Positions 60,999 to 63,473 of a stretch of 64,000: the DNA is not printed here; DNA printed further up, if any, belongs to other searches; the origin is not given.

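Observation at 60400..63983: ABC module with a GlnQ-type ATPase but a 'permease' that stops right after its EAA coupling loop and carries a roughly 500-aa periplasmic domain, next to an LptA/OstA-like gene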

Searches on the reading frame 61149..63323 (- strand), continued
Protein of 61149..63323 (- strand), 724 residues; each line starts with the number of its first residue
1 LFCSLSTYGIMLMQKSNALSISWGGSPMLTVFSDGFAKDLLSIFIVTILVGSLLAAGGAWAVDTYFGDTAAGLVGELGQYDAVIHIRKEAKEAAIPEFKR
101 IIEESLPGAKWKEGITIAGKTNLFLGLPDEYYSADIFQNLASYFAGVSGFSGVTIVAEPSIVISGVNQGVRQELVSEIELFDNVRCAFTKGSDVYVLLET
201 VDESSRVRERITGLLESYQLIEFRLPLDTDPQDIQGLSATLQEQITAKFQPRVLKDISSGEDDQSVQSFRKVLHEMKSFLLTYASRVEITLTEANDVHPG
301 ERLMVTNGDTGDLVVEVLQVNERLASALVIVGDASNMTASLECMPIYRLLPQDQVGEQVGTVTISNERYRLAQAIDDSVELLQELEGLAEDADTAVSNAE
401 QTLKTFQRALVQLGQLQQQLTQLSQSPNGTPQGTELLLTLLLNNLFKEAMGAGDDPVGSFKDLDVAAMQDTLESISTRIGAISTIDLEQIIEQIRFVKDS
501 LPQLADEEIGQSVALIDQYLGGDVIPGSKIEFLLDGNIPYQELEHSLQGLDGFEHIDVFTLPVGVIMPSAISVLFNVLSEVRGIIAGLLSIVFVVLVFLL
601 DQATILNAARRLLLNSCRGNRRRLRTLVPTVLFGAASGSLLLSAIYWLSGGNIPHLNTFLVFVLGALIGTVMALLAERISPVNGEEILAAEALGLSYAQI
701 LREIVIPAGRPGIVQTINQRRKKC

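Call 23: fold_search(model_id=the predicted structure, library=pdb)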
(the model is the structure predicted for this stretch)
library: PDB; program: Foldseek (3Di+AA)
matches with E <= 10: 934; with E <= 0.001: 0
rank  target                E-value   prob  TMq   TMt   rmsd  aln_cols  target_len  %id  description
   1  9hqv_Ya               2.9e-03  0.97  0.10  0.19  15.7       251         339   12  Cryo-EM structure of the small subunit of the mitochondrial ribosome from Toxoplasma gondii (released 2025-06-11)
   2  9r64_I                5.4e-03  0.13  0.07  0.07  35.6       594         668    8  CPS secretion pathway Wza-Wzc_C1 (Conf 0) (released 2026-03-04)
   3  4go7                  5.7e-03  0.97  0.10  0.33  11.7       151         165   16  The regulatory subunit of aspartate kinase in complex with threonine from Mycobacterium tuberculosis (released 2012-09-05)
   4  9mvz_D                8.4e-03  0.57  0.13  0.10  39.6       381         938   13  Tripartite complex of MmpL5-S5-AcpM from Mycolicibacterium smegmatis (released 2025-07-30)
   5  5yei_B                8.9e-03  0.96  0.10  0.34  11.9       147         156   14  Mechanistic insight into the regulation of Pseudomonas aeruginosa aspartate kinase (released 2018-08-29)
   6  3a8k_A                1.2e-02  0.30  0.09  0.15  22.3       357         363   10  Crystal Structure of ETD97N-EHred complex (released 2010-04-07)
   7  3a8k_C                1.5e-02  0.33  0.09  0.16  21.9       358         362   10  Crystal Structure of ETD97N-EHred complex (released 2010-04-07)
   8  3ab4_F                1.6e-02  0.85  0.09  0.34  12.5       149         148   12  Crystal structure of feedback inhibition resistant mutant of aspartate kinase from Corynebacterium glutamicum in compl (released 2010-06-23)
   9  3ab4_A                1.8e-02  0.92  0.10  0.18  11.8       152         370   12  Crystal structure of feedback inhibition resistant mutant of aspartate kinase from Corynebacterium glutamicum in compl (released 2010-06-23)
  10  1vlo                  2.2e-02  0.25  0.09  0.15  21.8       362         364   11  Crystal structure of aminomethyltransferase (T protein; tetrahydrofolate-dependent) of glycine cleavage system (np417381 (released 2004-09-21)
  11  8xli_a                2.7e-02  0.06  0.07  0.06  32.8       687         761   10  Structure of the Vo sector of V-ATPase in the adult cortex and hippocampus (released 2025-07-02)
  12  5fl7_E                2.9e-02  0.99  0.07  0.10   8.0        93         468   13  Structure of the F1c10 complex from Yarrowia lipolytica ATP synthase (released 2016-06-29)
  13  8phv_D                3.6e-02  1.00  0.10  0.54   3.9        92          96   12  Structure of Human selenomethionylated Cdc123 bound to domain 3 of eIF2 gamma (released 2023-08-16)
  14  8phv_B                3.8e-02  1.00  0.10  0.54   4.1        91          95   12  Structure of Human selenomethionylated Cdc123 bound to domain 3 of eIF2 gamma (released 2023-08-16)
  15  4nez                  4.5e-02  0.84  0.09  0.33  10.8       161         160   14  Crystal Structure of an engineered protein with ferredoxin fold, Northeast Structural Genomics Consortium (NESG) Target  (released 2014-01-15)
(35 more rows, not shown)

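Call 31: find_homologous_proteins(query=A2, max_evalue=1e-10)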
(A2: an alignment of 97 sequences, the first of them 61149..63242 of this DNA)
Query A2 (97 sequences) (697 aa, profile of the alignment): 12 proteins with E <= 1e-10 among 8000 candidates.
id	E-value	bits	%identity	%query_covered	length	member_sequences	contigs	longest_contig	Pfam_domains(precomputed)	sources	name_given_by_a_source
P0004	9.8e-251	852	40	100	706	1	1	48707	-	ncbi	ncbi:hypothetical protein [Candidatus Darwinibacter acetoxidans]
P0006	8.3e-249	846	39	100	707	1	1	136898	-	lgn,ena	-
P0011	2.2e-245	835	38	100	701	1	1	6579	-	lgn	-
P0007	2.1e-244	831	40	100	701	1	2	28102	-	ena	-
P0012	2.2e-244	831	39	100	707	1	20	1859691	-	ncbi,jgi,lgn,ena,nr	ncbi:MAG: hypothetical protein QM401_00630 [Bacillota bacterium]|nr:hypothetical protein [Bacillota 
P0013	4.1e-244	830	39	100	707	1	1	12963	-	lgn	-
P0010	5.9e-244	830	39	100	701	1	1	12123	-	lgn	-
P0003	2.8e-243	828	41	100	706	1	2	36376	-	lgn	-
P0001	2.4e-242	825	100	100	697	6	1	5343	-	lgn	-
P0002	1.4e-241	822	76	100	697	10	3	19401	-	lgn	-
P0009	2.9e-241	821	38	100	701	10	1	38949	-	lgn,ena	-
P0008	1.2e-240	819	40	100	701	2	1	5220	-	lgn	-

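Call 32: list_cluster_members(proteins=[P0015, P0017, P0019, P0024, P0031, P0045, P0068, P0073, P0085, P0118])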
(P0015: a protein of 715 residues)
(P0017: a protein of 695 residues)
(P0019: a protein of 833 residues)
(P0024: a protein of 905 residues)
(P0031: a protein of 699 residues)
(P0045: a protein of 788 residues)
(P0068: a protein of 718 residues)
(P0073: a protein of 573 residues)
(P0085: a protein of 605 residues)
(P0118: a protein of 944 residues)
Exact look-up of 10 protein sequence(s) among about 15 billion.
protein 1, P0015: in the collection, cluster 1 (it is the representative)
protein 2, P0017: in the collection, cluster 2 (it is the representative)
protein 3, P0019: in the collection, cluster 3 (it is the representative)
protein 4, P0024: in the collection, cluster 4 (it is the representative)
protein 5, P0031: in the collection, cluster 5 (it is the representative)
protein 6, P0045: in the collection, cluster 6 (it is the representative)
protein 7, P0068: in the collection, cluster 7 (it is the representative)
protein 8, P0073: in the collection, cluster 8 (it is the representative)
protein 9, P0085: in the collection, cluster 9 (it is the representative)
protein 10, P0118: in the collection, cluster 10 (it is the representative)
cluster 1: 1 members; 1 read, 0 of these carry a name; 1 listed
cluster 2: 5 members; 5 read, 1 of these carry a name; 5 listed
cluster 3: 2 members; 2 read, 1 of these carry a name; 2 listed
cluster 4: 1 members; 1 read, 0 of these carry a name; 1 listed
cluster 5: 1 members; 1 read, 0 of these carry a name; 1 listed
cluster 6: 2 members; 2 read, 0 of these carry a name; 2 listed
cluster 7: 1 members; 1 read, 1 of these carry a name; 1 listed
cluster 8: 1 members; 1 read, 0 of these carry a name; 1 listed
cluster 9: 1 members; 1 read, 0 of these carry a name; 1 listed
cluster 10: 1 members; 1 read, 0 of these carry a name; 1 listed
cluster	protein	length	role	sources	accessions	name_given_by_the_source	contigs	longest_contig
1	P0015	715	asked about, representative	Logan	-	-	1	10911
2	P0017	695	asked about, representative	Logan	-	-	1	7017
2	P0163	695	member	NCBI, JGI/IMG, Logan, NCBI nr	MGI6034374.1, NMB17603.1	MAG: hypothetical protein ACOYCE_01025 [Limnochordia bacterium] | hypothetical protein | hypothetical protein [Bacillota bacterium]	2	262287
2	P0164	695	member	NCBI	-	-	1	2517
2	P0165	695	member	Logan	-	-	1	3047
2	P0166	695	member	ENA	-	-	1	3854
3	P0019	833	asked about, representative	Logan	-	-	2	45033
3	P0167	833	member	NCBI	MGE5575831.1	MAG: ABC transporter permease [Syntrophothermus sp.]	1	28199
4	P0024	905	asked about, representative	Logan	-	-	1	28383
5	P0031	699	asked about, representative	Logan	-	-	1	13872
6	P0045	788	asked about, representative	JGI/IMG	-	-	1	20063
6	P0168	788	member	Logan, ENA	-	-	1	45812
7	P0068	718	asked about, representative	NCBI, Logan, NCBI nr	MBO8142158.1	MAG: hypothetical protein H0Z37_08280 [Firmicutes bacterium] | hypothetical protein [Bacillota bacterium]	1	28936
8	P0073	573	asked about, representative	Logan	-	-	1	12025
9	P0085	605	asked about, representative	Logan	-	-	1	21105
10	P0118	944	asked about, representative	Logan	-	-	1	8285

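Call 33: find_encoding_contigs(protein=P0019, flank=8000, max_places=1)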
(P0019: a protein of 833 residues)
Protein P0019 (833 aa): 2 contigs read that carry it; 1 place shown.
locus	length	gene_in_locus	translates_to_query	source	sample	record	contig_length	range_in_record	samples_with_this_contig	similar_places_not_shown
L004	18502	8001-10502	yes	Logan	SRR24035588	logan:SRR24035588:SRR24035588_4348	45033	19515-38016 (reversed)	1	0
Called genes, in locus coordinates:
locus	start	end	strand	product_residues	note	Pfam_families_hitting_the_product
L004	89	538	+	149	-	PF03938:OmpH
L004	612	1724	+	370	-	PF04613:LpxD, PF25087:GMPPB_C (faint), PF25084:LbH_EIF2B (weak), PF00132:Hexapep, PF14602:Hexapep_2 (faint), PF00132:Hexapep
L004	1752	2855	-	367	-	PF02388:FemAB, PF13480:Acetyltransf_6, PF02388:FemAB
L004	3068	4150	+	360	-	PF03739:LptF_LptG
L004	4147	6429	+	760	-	-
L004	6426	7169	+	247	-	PF06835:LptC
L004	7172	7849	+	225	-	PF06835:LptC (faint), PF03968:LptD_N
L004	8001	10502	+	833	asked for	-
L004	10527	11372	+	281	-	PF00005:ABC_tran, PF13304:AAA_21 (faint)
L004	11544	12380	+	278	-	PF03331:LpxC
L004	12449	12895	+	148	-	PF22817:ApeP-like, PF07977:FabA, PF22818:ApeI-like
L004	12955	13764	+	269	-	PF25084:LbH_EIF2B (faint), PF25087:GMPPB_C (weak), PF00132:Hexapep, PF13720:Acetyltransf_11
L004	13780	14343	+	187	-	PF04140:ICMT, PF04191:PEMT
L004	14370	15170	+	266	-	PF17930:LpxI_N, PF06230:LpxI_C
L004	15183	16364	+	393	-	PF02684:LpxB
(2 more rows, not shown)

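Call 34: find_encoding_contigs(protein=P0068, flank=8000, max_places=1)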
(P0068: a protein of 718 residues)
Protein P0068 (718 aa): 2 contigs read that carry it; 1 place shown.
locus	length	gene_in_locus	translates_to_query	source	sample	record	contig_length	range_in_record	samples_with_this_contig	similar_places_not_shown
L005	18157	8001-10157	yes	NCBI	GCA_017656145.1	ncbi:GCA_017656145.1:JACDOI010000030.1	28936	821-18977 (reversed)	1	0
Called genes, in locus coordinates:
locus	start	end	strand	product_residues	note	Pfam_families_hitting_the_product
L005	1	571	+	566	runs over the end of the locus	PF07244:POTRA, PF01103:Omp85, PF03865:ShlB (weak)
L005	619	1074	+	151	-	PF03938:OmpH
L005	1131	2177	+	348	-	PF04613:LpxD, PF25084:LbH_EIF2B, PF25087:GMPPB_C (weak), PF00132:Hexapep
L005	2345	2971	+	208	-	-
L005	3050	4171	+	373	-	PF03739:LptF_LptG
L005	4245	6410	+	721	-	PF03968:LptD_N (faint)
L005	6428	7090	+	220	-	PF06835:LptC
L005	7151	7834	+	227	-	PF03968:LptD_N (faint)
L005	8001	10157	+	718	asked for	-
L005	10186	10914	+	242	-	PF00005:ABC_tran, PF02463:SMC_N (faint), PF13304:AAA_21 (weak)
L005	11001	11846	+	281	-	PF03331:LpxC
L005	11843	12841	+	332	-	PF00483:NTP_transferase, PF01128:IspD (faint), PF12804:NTP_transf_3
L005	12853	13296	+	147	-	PF22817:ApeP-like, PF07977:FabA, PF22818:ApeI-like, PF03061:4HBT (weak)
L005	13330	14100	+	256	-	PF25084:LbH_EIF2B (faint), PF25087:GMPPB_C (faint), PF14602:Hexapep_2 (faint), PF00132:Hexapep (weak), PF13720:Acetyltransf_11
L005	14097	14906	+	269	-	PF17930:LpxI_N, PF06230:LpxI_C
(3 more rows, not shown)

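Call 35: find_encoding_contigs(protein=P0085, flank=8000, max_places=1)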
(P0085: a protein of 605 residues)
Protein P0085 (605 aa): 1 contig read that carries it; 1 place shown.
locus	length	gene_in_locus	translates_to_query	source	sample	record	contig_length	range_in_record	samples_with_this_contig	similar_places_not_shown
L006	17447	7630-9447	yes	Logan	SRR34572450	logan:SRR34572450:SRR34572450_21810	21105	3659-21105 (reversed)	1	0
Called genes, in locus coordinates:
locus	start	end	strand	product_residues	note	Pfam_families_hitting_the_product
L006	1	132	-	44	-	?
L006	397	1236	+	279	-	PF00581:Rhodanese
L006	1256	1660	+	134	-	-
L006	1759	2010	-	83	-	-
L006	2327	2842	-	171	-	PF00578:AhpC-TSA, PF08534:Redoxin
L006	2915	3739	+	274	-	-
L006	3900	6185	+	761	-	-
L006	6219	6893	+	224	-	PF06835:LptC (weak)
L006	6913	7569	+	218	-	PF03968:LptD_N (weak)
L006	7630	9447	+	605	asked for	-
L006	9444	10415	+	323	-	PF00005:ABC_tran, PF02463:SMC_N (faint), PF13191:AAA_16 (faint), PF13304:AAA_21 (weak)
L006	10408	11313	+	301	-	PF03331:LpxC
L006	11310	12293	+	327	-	PF00483:NTP_transferase, PF12804:NTP_transf_3, PF25087:GMPPB_C (weak)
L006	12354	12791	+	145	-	PF22817:ApeP-like (weak), PF07977:FabA, PF22818:ApeI-like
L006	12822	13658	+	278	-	PF25084:LbH_EIF2B (faint), PF25087:GMPPB_C (faint), PF00132:Hexapep, PF13720:Acetyltransf_11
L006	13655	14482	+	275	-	PF17930:LpxI_N, PF06230:LpxI_C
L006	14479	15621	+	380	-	PF02684:LpxB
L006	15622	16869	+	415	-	PF02684:LpxB (weak)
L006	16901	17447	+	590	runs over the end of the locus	PF00664:ABC_membrane, PF00005:ABC_tran, PF02463:SMC_N (faint), PF13191:AAA_16 (weak)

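Call 36: find_encoding_contigs(protein=P0118, flank=8000, max_places=1)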
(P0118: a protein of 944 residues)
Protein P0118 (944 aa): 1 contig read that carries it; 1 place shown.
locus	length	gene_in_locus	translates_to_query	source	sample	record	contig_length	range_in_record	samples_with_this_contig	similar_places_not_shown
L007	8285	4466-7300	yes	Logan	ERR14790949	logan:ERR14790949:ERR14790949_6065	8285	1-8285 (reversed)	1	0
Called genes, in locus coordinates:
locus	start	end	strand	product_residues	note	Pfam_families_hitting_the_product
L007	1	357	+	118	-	?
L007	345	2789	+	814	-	PF12600:DUF3769 (faint)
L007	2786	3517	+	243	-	-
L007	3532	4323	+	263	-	-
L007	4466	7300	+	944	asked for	PF00005:ABC_tran, PF13191:AAA_16 (weak), PF13304:AAA_21 (weak)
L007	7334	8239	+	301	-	PF03331:LpxC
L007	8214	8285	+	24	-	?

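Call 37: find_encoding_contigs(protein=P0045, flank=8000, max_places=1)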
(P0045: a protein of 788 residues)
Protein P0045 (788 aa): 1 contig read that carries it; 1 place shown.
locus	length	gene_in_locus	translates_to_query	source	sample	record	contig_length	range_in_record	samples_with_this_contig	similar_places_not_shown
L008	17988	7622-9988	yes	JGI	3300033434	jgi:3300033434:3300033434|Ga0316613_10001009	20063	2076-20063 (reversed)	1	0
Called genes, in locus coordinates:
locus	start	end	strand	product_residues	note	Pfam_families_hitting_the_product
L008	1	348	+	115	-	?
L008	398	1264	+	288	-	PF02653:BPD_transp_2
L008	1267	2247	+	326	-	PF02653:BPD_transp_2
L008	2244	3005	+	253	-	PF00005:ABC_tran, PF12399:BCA_ABC_TP_C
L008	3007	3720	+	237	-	PF00005:ABC_tran, PF13304:AAA_21 (faint), PF12399:BCA_ABC_TP_C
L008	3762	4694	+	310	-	PF01063:Aminotran_4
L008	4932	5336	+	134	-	-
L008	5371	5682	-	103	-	-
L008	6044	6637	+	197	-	-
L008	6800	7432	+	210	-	-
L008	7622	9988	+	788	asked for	-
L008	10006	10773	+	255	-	PF00005:ABC_tran, PF13304:AAA_21 (weak)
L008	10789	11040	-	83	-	PF00180:Iso_dh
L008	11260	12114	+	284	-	PF01418:HTH_6, PF01380:SIS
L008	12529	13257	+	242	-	PF07670:Gate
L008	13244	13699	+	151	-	PF07670:Gate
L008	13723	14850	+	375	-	PF01546:Peptidase_M20, PF07687:M20_dimer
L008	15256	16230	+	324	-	PF01210:NAD_Gly3P_dh_N, PF07479:NAD_Gly3P_dh_C, PF20618:GPD_NAD_C_bact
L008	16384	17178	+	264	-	PF13529:Peptidase_C39_2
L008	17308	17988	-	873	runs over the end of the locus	PF00989:PAS (faint), PF01590:GAF, PF13185:GAF_2, PF13492:GAF_3 (faint), PF08448:PAS_4 (faint), PF13426:PAS_9 (faint), PF00512:HisKA, PF02518:HATPase_c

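Call 39: search_protein_families(library=pfam, proteins=[L008:6044-6637:+, L008:6800-7432:+, L008:4932-5336:+, L007:345-2789:+, L007:2786-3517:+, L007:3532-4323:+, L006:3900-6185:+, L006:2915-3739:+], max_evalue=1)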
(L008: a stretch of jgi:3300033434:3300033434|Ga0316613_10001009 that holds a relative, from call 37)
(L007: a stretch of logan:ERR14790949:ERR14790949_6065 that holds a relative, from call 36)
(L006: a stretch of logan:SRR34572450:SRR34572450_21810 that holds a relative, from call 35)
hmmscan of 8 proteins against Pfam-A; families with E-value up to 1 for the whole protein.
L008:6044-6637:+ (197 aa): 1 family
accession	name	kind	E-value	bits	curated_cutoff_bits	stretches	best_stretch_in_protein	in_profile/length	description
PF21222.2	Lamp2_2nd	-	0.1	12.9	27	1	8-19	12-23/32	Lysosome-associated membrane glycoprotein 2, transmembrane segment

L008:6800-7432:+ (210 aa): 1 family
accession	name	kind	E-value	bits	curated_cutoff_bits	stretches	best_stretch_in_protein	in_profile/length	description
PF21222.2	Lamp2_2nd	-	0.045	14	27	1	8-20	12-24/32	Lysosome-associated membrane glycoprotein 2, transmembrane segment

L008:4932-5336:+ (134 aa): 0 families

L007:345-2789:+ (814 aa): 4 families
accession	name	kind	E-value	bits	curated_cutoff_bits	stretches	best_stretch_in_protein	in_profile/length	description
PF12600.14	DUF3769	-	1.3e-05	24.7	20.5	1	514-625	291-406/444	Protein of unknown function (DUF3769)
PF04453.20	LptD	-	0.00012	22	22.4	1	669-734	286-351/384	LPS transport system D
PF03968.19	LptD_N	-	0.08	13.6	20.4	1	86-139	52-111/113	LptA/(LptD N-terminal domain) LPS transport protein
PF07396.17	Porin_O_P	-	0.091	12.4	20.9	1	324-377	235-288/370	Phosphate-selective porin O and P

L007:2786-3517:+ (243 aa): 1 family
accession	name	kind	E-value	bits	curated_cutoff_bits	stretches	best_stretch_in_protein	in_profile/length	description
PF06835.18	LptC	-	0.006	16.7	21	1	82-204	46-171/175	Lipopolysaccharide-assembly, LptC-related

L007:3532-4323:+ (263 aa): 1 family
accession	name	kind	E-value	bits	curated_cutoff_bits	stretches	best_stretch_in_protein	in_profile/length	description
PF03968.19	LptD_N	-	5.5e-05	23.8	20.4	0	165-249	6-95/113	LptA/(LptD N-terminal domain) LPS transport protein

L006:3900-6185:+ (761 aa): 3 families
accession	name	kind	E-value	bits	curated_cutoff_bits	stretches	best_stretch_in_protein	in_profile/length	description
PF03968.19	LptD_N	-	3.2e-05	24.5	20.4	1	59-128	41-109/113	LptA/(LptD N-terminal domain) LPS transport protein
PF13100.11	OstA_2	-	0.0024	17.9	21.2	1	71-131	48-109/158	OstA-like protein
PF02369.22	Big_1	-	0.027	15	34.9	1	60-109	32-83/93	Bacterial Ig-like domain (group 1)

L006:2915-3739:+ (274 aa): 1 family
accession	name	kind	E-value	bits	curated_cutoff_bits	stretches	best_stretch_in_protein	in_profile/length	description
PF06082.17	YjbH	-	0.0056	16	24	1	157-203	80-132/658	Exopolysaccharide biosynthesis protein YbjH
